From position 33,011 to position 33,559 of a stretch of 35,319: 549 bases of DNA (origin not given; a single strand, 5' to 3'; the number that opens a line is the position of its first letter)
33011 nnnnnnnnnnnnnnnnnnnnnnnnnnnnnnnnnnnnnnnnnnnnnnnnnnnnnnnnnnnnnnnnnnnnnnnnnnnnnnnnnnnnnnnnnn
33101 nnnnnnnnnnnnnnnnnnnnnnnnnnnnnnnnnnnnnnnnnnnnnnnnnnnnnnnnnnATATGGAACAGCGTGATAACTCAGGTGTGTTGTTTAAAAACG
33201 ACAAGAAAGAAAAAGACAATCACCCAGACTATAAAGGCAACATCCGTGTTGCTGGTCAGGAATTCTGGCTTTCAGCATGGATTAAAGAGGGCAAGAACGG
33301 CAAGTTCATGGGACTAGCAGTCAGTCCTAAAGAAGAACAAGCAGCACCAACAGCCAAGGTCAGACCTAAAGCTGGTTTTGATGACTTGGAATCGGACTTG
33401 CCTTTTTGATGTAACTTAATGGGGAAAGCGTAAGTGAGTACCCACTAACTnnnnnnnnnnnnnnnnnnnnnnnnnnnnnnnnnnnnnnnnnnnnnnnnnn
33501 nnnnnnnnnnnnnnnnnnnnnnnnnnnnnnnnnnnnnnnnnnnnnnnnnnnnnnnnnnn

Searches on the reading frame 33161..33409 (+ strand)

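Call 28: search_protein_families(library=phrogs, proteins=[window:33161-33409:+], max_evalue=0.001)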
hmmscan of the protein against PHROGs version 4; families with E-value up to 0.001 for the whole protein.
window:33161-33409:+ (82 aa): 2 families
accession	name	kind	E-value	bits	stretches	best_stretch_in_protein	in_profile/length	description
phrog_18154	-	DNA, RNA and nucleotide metabolism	6.4e-16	60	1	3-60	3-60/105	single strand DNA binding protein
phrog_7364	-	DNA, RNA and nucleotide metabolism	4.6e-11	44.7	1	5-62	7-66/158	single strand DNA binding protein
